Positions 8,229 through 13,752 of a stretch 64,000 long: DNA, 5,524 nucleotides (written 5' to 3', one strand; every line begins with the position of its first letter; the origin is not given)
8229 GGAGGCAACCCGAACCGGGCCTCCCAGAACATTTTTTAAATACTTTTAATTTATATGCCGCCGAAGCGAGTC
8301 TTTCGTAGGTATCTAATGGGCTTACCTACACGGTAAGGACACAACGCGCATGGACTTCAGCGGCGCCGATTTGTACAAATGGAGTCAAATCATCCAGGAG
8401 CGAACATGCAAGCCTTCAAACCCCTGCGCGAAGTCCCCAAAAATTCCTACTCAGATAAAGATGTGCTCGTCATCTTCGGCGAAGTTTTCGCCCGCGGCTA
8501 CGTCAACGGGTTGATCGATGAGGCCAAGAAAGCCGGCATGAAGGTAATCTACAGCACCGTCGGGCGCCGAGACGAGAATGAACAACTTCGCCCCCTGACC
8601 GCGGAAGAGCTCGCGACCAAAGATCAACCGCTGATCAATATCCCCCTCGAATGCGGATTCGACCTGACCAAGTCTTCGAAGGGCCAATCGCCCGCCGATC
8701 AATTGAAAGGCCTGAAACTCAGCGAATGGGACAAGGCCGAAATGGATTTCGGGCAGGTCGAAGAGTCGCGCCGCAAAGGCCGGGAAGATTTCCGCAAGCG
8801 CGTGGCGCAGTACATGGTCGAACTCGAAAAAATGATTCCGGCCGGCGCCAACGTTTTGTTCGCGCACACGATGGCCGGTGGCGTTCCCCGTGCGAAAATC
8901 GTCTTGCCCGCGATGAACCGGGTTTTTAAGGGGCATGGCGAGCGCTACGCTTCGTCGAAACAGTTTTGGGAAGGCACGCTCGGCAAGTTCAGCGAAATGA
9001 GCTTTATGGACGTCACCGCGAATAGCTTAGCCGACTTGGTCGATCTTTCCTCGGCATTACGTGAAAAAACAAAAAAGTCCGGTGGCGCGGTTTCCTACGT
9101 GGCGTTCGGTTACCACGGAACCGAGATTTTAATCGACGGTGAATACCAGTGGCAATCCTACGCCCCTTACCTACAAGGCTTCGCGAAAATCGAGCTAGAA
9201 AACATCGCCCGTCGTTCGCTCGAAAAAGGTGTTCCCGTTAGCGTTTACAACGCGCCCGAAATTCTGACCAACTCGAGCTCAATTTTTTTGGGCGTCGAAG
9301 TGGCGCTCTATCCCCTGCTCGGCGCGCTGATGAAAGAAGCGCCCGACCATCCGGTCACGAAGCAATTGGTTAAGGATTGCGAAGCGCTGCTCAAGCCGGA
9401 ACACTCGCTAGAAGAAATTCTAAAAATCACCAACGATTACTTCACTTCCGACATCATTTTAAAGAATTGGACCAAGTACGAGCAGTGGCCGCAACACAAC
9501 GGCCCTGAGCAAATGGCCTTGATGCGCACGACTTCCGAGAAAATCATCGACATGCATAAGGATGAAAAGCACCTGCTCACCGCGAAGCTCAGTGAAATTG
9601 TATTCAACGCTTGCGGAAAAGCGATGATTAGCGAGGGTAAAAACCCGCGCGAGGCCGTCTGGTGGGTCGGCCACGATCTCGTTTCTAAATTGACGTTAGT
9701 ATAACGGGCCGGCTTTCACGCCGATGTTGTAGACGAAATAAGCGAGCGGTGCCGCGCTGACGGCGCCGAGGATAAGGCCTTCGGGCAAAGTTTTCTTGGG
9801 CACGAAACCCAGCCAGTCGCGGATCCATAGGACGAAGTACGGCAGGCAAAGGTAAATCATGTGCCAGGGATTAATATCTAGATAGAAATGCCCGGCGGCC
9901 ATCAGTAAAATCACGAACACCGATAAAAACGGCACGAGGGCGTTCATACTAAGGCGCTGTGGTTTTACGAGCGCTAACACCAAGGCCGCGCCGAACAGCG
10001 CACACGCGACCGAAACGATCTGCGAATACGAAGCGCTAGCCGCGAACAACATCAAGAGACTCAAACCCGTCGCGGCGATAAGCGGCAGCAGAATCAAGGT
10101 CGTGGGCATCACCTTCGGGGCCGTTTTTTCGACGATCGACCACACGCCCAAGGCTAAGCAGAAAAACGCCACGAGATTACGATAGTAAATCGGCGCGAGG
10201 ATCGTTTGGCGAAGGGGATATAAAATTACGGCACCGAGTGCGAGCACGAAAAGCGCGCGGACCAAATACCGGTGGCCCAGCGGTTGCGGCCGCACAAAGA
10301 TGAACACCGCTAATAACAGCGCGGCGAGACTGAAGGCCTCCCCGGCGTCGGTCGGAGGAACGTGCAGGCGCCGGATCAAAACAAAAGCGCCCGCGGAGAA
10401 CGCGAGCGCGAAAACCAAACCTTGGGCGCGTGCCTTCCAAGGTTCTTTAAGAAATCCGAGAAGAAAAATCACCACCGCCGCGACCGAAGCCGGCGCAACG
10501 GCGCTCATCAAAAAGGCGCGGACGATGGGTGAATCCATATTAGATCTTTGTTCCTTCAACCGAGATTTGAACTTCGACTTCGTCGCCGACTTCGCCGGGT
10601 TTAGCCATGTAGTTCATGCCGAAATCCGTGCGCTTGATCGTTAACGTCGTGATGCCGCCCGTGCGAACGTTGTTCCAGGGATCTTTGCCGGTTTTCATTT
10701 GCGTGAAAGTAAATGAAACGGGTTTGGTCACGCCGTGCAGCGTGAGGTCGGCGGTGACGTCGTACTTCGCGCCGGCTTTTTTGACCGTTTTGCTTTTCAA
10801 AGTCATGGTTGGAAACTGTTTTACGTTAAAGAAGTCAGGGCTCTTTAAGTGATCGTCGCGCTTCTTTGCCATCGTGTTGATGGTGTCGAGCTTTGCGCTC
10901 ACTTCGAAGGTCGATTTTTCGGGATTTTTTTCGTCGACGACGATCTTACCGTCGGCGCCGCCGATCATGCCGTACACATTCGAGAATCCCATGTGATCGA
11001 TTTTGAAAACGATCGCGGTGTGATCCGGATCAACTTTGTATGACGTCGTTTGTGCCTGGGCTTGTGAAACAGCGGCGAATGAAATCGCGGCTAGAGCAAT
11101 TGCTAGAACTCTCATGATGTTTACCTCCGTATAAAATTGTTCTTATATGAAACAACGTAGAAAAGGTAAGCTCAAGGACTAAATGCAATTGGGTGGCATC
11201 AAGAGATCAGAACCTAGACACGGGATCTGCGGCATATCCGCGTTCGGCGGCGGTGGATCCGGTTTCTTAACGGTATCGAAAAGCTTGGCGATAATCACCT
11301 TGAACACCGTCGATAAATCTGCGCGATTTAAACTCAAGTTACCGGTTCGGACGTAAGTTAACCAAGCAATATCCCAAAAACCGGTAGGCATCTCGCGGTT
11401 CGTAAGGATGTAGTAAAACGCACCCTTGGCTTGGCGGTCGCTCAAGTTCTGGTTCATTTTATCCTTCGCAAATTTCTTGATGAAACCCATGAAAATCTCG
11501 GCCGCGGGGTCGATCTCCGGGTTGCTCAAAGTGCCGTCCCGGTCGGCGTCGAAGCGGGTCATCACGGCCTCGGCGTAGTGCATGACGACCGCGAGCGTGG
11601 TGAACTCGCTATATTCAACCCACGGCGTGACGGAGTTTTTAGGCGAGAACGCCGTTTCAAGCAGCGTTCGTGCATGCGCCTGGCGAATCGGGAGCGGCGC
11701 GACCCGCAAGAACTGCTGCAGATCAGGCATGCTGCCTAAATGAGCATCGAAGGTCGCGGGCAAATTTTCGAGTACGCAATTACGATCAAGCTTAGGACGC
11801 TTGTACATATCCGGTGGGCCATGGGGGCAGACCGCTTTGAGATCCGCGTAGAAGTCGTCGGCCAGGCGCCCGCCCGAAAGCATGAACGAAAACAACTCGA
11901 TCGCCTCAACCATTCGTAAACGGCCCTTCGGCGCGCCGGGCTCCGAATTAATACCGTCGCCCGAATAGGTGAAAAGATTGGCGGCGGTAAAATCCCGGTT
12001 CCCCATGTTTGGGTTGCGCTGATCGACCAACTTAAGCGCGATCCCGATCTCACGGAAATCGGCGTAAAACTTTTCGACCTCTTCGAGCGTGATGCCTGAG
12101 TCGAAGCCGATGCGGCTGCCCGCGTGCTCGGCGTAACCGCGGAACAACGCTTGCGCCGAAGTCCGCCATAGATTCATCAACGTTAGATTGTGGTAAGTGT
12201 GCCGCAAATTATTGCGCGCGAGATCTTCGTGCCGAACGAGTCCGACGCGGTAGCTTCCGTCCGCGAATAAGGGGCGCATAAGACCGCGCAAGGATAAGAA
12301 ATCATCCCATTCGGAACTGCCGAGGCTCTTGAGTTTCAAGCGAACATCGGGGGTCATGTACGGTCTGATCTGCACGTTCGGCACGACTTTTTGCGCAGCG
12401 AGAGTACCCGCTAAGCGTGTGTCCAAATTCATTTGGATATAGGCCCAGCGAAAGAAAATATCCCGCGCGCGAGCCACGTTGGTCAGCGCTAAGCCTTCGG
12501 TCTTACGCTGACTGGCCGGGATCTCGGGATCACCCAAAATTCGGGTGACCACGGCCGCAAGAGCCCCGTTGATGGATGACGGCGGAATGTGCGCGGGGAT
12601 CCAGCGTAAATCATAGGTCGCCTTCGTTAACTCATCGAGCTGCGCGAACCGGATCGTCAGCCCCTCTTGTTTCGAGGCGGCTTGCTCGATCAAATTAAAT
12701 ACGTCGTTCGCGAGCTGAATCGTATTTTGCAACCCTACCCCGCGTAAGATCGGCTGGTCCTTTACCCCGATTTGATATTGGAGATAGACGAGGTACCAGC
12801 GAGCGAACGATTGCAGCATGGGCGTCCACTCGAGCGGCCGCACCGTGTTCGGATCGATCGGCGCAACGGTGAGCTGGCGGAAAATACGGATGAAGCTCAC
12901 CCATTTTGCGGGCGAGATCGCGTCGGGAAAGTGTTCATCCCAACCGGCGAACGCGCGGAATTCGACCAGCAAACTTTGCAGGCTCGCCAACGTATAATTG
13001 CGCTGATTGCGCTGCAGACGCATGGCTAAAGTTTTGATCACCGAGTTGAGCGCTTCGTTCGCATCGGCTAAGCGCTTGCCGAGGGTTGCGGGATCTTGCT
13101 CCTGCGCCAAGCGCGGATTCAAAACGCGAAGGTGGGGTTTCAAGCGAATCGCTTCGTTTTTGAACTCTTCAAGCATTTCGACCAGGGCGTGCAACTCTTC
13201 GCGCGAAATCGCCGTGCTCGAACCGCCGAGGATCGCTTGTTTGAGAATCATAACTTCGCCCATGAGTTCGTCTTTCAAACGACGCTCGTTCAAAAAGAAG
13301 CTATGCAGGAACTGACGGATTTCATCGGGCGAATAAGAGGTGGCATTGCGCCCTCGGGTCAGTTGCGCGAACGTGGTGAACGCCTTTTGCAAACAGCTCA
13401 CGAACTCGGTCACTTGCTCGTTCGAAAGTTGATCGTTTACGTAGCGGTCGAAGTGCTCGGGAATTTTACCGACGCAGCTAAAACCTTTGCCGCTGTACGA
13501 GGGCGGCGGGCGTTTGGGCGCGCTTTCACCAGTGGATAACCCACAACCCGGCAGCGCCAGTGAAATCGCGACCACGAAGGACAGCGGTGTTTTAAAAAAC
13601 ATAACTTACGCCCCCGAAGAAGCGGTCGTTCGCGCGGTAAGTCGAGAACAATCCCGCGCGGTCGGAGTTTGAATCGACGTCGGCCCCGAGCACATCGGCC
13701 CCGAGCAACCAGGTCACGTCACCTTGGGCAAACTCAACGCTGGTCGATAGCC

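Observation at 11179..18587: Tandemly duplicated, translationally coupled OM beta-barrel + large lipoprotein gene pairs: candidate uncharacterised envelope system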

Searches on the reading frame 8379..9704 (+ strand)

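Call 18: search_protein_families(library=pfam, proteins=[window:8379-9704:+], max_evalue=0.001)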
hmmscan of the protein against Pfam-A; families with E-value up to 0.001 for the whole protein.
window:8379-9704:+ (441 aa): 1 family
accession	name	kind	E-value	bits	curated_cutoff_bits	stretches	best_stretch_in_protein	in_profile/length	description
PF22046.2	FabMG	-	3.3e-179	596.6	27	1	14-437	3-429/431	Enoyl-acyl carrier protein reductase FabMG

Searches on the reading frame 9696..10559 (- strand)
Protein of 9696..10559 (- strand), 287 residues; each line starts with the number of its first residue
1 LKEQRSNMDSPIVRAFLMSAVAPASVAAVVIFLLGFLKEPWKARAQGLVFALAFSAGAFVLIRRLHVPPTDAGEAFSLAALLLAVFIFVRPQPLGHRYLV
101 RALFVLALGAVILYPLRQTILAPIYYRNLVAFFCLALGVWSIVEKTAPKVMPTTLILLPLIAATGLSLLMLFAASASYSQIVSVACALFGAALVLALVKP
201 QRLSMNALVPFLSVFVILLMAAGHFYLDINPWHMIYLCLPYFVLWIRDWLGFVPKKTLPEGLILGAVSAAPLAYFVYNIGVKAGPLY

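Call 18: search_protein_families(library=pfam, proteins=[window:9696-10559:-], max_evalue=0.001)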
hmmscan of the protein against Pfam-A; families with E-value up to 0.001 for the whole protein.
window:9696-10559:- (287 aa): 1 family
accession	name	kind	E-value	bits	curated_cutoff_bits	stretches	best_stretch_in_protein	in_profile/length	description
PF04756.19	OST3_OST6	-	0.0009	19.2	27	1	176-231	148-206/294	OST3 / OST6 family, transporter family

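Call 76: search_protein_families(library=ncbifam, proteins=[window:9696-10559:-], max_evalue=0.001)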
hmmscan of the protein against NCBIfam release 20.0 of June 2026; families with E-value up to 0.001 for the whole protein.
window:9696-10559:- (287 aa): 0 families

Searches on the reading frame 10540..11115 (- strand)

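Call 18: search_protein_families(library=pfam, proteins=[window:10540-11115:-], max_evalue=0.001)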
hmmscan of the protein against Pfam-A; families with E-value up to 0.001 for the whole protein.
window:10540-11115:- (191 aa): 1 family
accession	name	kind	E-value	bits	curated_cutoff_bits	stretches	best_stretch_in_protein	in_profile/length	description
PF04264.18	YceI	-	1.9e-46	158.6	23.7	1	26-187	1-149/150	YceI-like domain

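Call 76: search_protein_families(library=ncbifam, proteins=[window:10540-11115:-], max_evalue=0.001)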
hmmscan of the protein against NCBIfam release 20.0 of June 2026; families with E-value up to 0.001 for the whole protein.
window:10540-11115:- (191 aa): 1 family
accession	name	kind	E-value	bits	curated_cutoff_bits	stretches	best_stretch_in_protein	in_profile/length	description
NF002994.0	PRK03757.1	equivalog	2.9e-43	147.8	232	1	7-190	6-190/191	YceI family protein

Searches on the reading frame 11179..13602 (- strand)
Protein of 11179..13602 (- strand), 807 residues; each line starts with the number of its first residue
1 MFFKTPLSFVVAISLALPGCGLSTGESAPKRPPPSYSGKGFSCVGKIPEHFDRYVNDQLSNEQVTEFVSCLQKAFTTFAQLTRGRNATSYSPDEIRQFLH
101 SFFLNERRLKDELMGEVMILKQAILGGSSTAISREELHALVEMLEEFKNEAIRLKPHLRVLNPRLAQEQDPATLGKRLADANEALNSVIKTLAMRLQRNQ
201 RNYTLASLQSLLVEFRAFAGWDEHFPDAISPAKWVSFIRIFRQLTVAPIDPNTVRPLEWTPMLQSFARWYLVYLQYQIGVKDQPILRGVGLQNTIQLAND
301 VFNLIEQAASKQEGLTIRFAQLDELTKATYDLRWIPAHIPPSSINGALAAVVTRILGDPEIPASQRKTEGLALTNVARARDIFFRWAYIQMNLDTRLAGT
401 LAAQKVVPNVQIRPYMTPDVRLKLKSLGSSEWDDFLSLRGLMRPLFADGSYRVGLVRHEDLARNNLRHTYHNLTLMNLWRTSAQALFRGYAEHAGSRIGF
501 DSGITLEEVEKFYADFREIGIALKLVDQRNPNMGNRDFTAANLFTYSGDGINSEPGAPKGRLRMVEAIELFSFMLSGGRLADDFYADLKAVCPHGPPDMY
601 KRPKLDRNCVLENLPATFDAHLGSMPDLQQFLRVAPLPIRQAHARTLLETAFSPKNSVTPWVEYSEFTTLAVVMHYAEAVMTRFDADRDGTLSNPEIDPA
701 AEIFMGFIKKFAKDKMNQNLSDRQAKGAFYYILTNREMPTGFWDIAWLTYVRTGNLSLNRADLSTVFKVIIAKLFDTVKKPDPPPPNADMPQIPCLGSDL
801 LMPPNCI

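Call 5: search_protein_families(library=pfam, proteins=[window:11179-13602:-], max_evalue=1)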
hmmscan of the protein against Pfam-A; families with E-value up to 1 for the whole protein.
window:11179-13602:- (807 aa): 4 families
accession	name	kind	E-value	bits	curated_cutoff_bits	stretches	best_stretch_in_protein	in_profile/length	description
PF13202.12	EF-hand_5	-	0.064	13.2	25.9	0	682-696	6-20/25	EF hand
PF08671.16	SinI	-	0.079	13.2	31.4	0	501-512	14-25/28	Anti-repressor SinI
PF00036.39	EF-hand_1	-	0.21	11.7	25.4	0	678-696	3-21/29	EF hand domain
PF08349.16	DUF1722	-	0.24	12.1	22.5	0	122-171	56-105/117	Protein of unknown function (DUF1722)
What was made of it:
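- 11179..13602 (-): B2: paralogous lipoprotein, 807 aa. Lipobox LPGC (13543-13554). Conserved tether C-G-L-x-x-G-E. Canonical EF loop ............, residues 685-696 (11515-11550). Faint Pfam EF-hand hits at 678-696 (call 5).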

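Call 6: search_protein_families(library=ncbifam, proteins=[window:11179-13602:-], max_evalue=1)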
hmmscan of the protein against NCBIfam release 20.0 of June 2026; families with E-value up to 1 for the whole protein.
window:11179-13602:- (807 aa): 0 families

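Call 56: list_cluster_members(proteins=[P0001, P0045, P0055, window:11179-13602:-, P0087, P0092, P0099, P0111, P0135, P0143])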
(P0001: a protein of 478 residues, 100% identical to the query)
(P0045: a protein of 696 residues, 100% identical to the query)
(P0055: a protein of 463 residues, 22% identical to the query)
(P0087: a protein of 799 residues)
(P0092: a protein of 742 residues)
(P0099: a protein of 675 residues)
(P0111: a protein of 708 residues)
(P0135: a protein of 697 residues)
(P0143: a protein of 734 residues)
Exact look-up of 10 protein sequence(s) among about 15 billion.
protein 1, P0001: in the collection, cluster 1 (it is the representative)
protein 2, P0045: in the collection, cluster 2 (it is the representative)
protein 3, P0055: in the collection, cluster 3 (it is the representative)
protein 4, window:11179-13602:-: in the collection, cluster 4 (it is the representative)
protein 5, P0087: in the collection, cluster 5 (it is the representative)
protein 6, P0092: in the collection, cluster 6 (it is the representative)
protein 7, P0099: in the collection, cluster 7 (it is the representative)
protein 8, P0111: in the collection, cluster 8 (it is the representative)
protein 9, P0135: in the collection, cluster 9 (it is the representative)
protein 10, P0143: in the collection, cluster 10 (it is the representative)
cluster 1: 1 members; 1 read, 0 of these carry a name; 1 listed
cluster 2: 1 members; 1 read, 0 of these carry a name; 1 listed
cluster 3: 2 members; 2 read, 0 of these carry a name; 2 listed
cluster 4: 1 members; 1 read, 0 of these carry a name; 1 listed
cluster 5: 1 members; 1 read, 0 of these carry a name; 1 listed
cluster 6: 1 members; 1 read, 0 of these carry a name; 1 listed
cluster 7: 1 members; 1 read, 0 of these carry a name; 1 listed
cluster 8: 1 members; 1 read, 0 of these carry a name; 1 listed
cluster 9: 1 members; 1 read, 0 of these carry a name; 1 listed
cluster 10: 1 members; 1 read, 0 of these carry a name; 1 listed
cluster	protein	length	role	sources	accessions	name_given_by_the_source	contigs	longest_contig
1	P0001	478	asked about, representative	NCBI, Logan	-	-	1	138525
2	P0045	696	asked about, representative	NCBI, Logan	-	-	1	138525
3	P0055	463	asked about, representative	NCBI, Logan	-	-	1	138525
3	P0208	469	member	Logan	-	-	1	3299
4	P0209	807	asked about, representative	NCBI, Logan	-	-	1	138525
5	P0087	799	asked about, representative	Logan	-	-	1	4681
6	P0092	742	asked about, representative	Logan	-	-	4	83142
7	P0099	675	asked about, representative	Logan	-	-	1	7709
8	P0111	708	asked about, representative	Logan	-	-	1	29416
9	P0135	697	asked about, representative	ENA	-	-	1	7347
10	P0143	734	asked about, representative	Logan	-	-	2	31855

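Call 74: find_related_loci(query=A5, collection=metagenome_contigs, flank=7000)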
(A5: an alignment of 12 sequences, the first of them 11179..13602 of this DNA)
Query A5 (807 aa) in metagenome_contigs; peptide patterns used: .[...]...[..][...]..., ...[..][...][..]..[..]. (x = any residue, [..] = any of these).
130 stretches matched a pattern; 9 encode a relative of the query (tblastn E <= 1e-3); 9 distinct loci.
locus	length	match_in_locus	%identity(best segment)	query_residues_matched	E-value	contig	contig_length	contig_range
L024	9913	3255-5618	43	1-784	0e+0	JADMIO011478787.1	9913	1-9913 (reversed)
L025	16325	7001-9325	39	7-774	3e-176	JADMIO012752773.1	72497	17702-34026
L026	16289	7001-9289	33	2-771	9e-128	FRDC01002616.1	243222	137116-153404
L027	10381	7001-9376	29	1-794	6e-102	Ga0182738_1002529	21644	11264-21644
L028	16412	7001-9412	29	1-780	8e-97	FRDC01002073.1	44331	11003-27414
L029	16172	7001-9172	28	10-740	1e-82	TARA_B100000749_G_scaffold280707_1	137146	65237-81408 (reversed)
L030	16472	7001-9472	41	1-796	0e+0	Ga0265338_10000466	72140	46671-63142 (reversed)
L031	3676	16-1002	44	486-782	1e-72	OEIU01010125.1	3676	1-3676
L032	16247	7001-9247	23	12-770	2e-41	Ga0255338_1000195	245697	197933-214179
